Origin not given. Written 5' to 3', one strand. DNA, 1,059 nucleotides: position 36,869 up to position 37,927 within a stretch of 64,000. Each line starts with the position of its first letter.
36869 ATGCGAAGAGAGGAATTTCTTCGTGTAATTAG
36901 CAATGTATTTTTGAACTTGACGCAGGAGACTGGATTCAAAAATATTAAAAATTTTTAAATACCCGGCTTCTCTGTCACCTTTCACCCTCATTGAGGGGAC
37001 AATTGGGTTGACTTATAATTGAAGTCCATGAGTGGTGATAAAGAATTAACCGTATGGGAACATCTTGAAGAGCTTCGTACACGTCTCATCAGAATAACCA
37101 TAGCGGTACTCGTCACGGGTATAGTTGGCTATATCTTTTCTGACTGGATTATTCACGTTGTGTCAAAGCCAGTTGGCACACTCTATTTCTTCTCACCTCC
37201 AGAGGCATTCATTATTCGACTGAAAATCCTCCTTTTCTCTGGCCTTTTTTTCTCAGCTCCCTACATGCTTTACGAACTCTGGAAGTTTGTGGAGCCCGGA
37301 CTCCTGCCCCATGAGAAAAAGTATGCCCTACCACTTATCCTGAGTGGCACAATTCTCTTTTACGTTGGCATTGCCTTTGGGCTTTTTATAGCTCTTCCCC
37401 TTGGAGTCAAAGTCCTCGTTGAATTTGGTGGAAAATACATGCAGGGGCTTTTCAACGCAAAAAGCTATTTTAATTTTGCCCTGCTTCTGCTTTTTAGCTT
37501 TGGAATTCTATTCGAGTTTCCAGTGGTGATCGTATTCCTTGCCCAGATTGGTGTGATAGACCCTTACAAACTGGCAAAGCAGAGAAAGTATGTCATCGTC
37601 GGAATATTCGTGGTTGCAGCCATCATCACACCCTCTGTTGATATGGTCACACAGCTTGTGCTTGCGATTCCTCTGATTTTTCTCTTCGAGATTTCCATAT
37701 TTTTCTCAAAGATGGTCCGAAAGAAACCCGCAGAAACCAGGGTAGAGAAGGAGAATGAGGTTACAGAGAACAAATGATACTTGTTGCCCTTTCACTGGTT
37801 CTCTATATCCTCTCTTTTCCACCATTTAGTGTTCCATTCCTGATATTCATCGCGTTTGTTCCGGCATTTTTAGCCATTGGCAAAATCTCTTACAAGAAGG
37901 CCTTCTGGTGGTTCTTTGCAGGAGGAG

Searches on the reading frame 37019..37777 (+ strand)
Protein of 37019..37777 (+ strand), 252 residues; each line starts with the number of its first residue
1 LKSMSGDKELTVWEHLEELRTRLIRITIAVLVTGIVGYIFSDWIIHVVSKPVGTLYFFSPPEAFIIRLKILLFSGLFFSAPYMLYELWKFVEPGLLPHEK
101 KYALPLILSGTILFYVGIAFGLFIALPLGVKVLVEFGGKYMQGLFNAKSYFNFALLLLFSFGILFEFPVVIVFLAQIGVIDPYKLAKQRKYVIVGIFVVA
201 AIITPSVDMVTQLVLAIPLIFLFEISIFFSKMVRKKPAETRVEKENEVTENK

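Call 31: search_protein_families(library=pfam, proteins=[window:37019-37777:+], max_evalue=0.000001)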
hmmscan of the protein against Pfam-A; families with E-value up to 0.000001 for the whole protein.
window:37019-37777:+ (252 aa): 1 family
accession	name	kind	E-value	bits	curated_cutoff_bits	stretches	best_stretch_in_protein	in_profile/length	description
PF00902.23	TatC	-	2.5e-65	220.6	25.1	1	14-218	1-208/208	Sec-independent protein translocase protein (TatC)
